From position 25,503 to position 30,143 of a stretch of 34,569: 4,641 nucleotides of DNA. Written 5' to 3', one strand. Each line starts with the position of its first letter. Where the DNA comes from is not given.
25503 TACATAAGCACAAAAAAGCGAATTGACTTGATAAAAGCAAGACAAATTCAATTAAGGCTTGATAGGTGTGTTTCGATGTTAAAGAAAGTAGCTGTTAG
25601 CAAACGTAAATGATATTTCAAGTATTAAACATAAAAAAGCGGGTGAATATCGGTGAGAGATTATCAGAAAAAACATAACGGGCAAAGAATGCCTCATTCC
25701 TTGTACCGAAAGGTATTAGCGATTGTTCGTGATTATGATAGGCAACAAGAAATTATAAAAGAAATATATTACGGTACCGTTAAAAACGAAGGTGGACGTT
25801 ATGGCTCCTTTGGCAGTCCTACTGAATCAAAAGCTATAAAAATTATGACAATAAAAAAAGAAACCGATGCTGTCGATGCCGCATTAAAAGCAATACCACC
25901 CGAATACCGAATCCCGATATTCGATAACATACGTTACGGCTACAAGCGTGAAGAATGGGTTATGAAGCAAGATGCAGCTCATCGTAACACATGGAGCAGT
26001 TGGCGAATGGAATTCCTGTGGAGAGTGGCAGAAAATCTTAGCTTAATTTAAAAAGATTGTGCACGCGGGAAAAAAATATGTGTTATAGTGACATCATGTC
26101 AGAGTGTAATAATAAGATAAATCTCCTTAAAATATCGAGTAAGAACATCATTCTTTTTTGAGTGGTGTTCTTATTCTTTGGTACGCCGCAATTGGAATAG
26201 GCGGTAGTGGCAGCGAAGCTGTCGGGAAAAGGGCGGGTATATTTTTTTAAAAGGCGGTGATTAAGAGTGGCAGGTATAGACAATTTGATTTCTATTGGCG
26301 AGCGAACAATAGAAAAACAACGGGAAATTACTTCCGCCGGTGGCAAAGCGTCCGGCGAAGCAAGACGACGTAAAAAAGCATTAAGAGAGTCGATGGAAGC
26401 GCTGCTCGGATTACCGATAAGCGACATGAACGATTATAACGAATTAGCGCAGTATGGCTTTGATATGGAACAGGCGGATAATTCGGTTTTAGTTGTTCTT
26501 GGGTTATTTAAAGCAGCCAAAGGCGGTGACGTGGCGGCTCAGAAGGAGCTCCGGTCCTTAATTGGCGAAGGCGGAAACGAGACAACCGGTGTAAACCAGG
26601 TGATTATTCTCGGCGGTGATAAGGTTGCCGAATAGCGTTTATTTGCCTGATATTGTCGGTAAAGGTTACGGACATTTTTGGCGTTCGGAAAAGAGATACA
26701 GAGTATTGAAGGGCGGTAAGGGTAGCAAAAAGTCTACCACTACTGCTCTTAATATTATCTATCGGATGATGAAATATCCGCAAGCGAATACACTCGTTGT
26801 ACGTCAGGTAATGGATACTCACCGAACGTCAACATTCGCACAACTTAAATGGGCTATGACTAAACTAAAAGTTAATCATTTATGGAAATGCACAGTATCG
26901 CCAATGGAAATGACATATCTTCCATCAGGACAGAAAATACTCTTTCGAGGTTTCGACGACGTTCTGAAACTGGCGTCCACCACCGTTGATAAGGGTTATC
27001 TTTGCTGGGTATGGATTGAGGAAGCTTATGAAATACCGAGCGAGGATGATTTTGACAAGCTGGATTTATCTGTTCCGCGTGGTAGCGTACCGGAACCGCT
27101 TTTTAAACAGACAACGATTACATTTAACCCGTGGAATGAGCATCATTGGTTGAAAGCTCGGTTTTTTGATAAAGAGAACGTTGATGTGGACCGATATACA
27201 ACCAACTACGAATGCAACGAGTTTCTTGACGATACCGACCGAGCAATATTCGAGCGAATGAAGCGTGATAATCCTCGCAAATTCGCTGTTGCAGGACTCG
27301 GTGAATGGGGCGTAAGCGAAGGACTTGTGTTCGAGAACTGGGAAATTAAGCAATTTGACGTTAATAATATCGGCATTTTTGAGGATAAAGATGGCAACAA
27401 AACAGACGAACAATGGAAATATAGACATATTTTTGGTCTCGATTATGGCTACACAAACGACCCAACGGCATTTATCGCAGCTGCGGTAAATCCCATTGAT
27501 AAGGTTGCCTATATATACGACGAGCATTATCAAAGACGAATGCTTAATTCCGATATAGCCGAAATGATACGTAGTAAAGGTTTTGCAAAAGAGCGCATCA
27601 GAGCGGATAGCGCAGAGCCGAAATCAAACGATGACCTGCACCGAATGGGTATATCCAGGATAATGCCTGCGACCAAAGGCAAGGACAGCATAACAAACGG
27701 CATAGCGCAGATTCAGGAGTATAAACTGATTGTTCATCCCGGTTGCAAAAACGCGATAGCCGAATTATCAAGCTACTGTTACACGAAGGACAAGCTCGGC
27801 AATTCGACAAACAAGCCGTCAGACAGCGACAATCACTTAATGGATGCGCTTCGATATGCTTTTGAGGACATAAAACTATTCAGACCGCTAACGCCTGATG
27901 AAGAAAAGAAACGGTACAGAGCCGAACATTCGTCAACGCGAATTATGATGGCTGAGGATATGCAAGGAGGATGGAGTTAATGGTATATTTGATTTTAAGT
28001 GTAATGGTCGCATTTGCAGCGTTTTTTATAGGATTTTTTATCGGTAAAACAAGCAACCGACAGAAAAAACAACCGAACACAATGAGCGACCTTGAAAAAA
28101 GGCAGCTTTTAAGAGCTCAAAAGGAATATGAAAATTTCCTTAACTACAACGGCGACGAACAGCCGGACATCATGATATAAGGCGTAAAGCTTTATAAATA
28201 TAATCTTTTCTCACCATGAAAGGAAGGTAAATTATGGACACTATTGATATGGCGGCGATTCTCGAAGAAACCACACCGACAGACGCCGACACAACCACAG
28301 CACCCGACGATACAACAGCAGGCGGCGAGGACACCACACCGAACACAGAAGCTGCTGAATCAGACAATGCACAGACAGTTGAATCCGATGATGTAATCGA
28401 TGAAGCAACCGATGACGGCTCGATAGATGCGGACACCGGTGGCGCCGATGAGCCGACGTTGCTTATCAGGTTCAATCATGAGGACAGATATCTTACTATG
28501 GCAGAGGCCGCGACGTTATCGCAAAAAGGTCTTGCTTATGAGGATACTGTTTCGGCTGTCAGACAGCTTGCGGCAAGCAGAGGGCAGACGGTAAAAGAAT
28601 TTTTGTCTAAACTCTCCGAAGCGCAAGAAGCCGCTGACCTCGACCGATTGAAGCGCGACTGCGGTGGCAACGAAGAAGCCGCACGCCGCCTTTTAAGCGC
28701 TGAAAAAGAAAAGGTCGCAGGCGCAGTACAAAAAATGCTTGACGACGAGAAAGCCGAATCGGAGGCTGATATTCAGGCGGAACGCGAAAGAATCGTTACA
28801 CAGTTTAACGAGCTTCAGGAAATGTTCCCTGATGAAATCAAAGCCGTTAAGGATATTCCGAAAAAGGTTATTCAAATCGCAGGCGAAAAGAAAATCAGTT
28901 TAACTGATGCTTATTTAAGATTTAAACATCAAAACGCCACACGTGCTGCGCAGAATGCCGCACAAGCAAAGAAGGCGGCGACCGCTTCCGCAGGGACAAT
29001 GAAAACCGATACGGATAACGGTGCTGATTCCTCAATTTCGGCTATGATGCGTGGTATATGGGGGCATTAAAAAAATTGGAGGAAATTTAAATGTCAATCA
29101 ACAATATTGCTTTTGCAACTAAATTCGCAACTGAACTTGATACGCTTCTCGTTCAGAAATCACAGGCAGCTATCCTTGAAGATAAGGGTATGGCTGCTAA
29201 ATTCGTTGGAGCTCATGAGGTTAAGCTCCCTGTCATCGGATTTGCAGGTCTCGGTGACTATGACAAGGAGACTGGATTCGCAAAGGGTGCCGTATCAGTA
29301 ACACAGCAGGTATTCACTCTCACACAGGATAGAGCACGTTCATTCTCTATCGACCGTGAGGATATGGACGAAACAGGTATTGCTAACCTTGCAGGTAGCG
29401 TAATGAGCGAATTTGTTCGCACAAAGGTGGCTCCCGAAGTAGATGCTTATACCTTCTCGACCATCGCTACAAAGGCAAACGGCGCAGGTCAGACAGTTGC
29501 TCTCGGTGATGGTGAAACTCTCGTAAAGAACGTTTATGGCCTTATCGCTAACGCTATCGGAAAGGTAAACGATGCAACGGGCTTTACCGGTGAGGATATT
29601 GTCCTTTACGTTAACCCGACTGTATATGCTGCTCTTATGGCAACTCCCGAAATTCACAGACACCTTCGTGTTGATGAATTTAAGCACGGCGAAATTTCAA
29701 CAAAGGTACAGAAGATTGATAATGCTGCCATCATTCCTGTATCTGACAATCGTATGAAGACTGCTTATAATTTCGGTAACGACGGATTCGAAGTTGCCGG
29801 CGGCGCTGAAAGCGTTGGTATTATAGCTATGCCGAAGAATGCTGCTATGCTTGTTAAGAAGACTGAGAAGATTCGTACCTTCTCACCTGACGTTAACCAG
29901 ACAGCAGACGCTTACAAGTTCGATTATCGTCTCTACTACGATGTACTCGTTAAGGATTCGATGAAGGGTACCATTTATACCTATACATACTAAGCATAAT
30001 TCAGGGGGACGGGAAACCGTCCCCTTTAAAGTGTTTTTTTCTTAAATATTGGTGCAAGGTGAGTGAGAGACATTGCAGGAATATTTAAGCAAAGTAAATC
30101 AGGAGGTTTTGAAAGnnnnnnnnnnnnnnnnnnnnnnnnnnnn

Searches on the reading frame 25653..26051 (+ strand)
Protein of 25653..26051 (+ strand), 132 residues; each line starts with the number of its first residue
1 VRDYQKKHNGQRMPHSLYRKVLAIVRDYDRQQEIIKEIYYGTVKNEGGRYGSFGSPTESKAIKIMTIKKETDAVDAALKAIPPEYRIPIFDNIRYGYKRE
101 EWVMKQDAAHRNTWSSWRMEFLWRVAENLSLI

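Call 74: search_protein_families(library=phrogs, proteins=[window:25653-26051:+], max_evalue=0.001)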
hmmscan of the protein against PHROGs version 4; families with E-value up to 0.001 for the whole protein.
window:25653-26051:+ (132 aa): 1 family
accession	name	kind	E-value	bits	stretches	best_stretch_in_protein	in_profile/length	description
phrog_11237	-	unknown function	2.7e-10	41.6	1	3-128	6-137/139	-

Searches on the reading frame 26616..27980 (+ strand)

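Call 7: search_protein_families(library=phrogs, proteins=[window:26616-27980:+], max_evalue=0.001)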
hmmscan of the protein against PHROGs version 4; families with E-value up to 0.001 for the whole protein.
window:26616-27980:+ (454 aa): 8 families
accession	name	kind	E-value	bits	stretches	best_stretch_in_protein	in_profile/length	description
phrog_3717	-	head and packaging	5.8e-71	240.2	1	15-288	12-269/277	terminase large subunit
phrog_2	-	head and packaging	3.1e-53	182.7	1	20-423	272-596/807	terminase large subunit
phrog_5653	-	head and packaging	5.4e-47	161.1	1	229-422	1-183/199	terminase large subunit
phrog_6672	-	head and packaging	7.8e-40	136.8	1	295-419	4-129/145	terminase large subunit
phrog_8711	-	head and packaging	9.3e-27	94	1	10-89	9-88/89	terminase large subunit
phrog_22023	-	unknown function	4.4e-14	54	1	144-250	3-109/153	-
phrog_10250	-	head and packaging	2e-08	35.3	1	219-417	6-213/228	terminase large subunit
phrog_18557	-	head and packaging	3.6e-06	28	1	352-420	4-74/88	terminase large subunit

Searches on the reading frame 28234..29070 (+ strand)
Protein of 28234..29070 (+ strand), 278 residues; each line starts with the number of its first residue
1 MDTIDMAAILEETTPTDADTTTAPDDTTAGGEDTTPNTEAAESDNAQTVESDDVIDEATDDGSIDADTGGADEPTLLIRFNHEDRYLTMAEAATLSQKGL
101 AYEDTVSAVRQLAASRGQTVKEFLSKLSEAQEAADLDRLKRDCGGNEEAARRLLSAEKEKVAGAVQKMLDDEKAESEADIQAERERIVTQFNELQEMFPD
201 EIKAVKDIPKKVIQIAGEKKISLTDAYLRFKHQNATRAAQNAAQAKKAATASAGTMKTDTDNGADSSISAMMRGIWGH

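Call 7: search_protein_families(library=phrogs, proteins=[window:28234-29070:+], max_evalue=0.001)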
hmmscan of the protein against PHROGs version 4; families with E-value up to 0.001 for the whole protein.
window:28234-29070:+ (278 aa): 1 family
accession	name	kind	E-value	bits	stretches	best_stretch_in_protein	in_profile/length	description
phrog_14606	-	unknown function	6.9e-05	23.6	1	38-271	12-243/263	-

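Call 30: search_protein_families(library=pfam, proteins=[window:28234-29070:+], max_evalue=0.01)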
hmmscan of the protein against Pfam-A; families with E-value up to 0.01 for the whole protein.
window:28234-29070:+ (278 aa): 0 families

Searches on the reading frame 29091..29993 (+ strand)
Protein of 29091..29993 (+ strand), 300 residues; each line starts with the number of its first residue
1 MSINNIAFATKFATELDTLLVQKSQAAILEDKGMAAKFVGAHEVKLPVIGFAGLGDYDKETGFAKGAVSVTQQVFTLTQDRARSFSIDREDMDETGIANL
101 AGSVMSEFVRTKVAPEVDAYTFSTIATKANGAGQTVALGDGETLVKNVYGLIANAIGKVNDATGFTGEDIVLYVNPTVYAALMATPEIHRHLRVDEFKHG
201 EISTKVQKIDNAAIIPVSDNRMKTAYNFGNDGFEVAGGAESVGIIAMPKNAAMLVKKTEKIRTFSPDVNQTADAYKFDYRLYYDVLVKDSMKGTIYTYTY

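Call 7: search_protein_families(library=phrogs, proteins=[window:29091-29993:+], max_evalue=0.001)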
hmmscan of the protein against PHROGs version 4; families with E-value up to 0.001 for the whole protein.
window:29091-29993:+ (300 aa): 1 family
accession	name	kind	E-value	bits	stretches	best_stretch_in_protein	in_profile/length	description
phrog_422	-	head and packaging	1.9e-74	251.8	1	3-297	2-290/297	major head protein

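Call 12: search_dna_similar(query=window:29091-29993:+, collection=phages, mode=protein, max_rows=15)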
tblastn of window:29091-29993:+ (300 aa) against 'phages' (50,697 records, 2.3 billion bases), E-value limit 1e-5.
Records with a match: 99; places in all: 99; records where one place covers at least 80% of the query: 84.
Best place of each record, by identity: <60% 99.
By first word of the organism name: Streptococcus 26; Listeria 14; Clostridium 13; Bacillus 12; Clostridioides 7; Bacteriophage 5; Stenotrophomonas 3; Anaerostipes 3; Lactobacillus 3; Lactococcus 2; and 8 more.
By host as written in the record: - 17; Listeria monocytogenes 11; Clostridium difficile 5; Listeria 3; Anaerostipes caccae DA844 3; Bacillus cereus 3; Stenotrophomonas maltophilia 2; Streptococcus pneumoniae 16A/1 2; and 45 more.
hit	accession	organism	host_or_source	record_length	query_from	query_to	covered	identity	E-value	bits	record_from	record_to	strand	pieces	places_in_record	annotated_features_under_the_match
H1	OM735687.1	Stenotrophomonas phage vB_SmeS_BUCT702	Stenotrophomonas maltophilia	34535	4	299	99%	37.7%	7e-51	185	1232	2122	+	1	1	hypothetical protein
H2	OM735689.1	Stenotrophomonas phage vB_SmeS_BUCT704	Stenotrophomonas maltophilia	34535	4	299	99%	37.7%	7e-51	185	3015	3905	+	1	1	hypothetical protein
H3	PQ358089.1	Stenotrophomonas phage TPWB-10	Stenotrophomonas sp.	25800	4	299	99%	37.0%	6e-52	188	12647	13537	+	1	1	major head protein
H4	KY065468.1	Streptococcus phage IPP27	Streptococcus pneumoniae 35B/2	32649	4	299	99%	33.4%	2e-47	176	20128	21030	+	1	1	major capsid protein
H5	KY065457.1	Streptococcus phage IPP16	Streptococcus pneumoniae 48/2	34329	4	299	99%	33.4%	2e-47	175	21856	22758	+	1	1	major capsid protein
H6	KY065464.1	Streptococcus phage IPP23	Streptococcus pneumoniae 20/4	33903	4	299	99%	33.4%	4e-42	160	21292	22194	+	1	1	major capsid protein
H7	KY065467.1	Streptococcus phage IPP26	Streptococcus pneumoniae 43/3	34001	4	299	99%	33.1%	2e-45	169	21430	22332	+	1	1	major capsid protein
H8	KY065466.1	Streptococcus phage IPP25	Streptococcus pneumoniae 16A/1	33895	4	299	99%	33.1%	2e-41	158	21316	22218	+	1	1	major capsid protein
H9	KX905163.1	Clostridioides phage phiSemix9P1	Clostridioides difficile Semix9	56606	4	289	95%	34.2%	2e-42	161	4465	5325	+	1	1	putative capsid protein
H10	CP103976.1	Clostridioides phage HGP05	Clostridioides difficile HGP05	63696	4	289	95%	33.9%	1e-42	161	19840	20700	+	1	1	record has no annotation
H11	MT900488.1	Streptococcus phage SA01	Streptococcus anginosus SA01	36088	1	296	99%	32.3%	6e-29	122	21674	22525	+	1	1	major capsid protein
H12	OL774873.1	Streptococcus phage MissD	Streptococcus mitis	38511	1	296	99%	32.3%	6e-29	122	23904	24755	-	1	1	major capsid protein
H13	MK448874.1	Streptococcus phage Javan206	Streptococcus equinus JB1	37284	1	296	99%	32.3%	1e-27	118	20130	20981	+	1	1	main capsid protein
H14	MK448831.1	Streptococcus phage Javan83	Streptococcus anginosus SRR446556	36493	1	296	99%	32.0%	8e-29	121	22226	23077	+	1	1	main capsid protein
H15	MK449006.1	Streptococcus phage Javan78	Streptococcus anginosus SK1138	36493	1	296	99%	32.0%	8e-29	121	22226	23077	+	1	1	main capsid protein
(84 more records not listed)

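Call 30: search_protein_families(library=pfam, proteins=[window:29091-29993:+], max_evalue=0.01)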
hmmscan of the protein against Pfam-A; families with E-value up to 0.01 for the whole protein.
window:29091-29993:+ (300 aa): 0 families
